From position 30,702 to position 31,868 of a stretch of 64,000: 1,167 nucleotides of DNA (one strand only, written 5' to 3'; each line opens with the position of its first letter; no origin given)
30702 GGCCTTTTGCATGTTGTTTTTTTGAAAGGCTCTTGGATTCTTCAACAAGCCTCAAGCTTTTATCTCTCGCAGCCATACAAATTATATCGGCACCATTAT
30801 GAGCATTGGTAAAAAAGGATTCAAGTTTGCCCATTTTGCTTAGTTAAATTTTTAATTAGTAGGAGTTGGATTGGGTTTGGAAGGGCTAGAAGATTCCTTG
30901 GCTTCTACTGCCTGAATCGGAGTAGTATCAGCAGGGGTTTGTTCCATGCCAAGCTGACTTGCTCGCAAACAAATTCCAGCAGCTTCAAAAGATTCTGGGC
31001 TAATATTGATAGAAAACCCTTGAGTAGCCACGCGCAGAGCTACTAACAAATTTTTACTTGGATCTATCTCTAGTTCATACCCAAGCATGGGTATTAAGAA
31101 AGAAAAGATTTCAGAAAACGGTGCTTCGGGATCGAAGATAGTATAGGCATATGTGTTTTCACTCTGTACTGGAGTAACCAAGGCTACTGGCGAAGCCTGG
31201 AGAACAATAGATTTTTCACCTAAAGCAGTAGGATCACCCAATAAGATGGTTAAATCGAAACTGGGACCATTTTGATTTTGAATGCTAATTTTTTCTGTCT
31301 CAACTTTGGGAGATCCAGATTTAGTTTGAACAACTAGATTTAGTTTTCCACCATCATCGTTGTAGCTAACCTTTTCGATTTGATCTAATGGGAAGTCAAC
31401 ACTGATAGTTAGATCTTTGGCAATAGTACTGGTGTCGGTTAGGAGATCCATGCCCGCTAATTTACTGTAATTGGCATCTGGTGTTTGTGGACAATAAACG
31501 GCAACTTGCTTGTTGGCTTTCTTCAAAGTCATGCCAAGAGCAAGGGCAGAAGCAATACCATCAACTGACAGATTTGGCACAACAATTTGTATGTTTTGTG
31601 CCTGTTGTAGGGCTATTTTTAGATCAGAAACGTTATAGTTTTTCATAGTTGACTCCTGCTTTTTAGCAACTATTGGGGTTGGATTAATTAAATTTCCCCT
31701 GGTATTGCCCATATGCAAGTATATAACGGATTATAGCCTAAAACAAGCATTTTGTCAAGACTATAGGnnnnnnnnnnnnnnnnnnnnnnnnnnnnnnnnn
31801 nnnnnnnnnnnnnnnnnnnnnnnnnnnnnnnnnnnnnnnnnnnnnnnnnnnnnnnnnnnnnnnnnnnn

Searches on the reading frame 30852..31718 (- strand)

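Call 4: search_protein_families(library=pfam, proteins=[window:30852-31718:-], max_evalue=1)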
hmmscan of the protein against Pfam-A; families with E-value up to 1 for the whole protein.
window:30852-31718:- (288 aa): 2 families
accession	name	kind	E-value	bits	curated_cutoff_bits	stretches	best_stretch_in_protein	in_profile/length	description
PF01368.27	DHH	-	0.014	16.1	28.1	1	52-121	12-60/125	DHH family, N-terminal domain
PF14336.11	GLUCM-like_C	-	0.12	12.2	27.9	1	53-95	54-96/291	D-glutamate cyclase-like, C-terminal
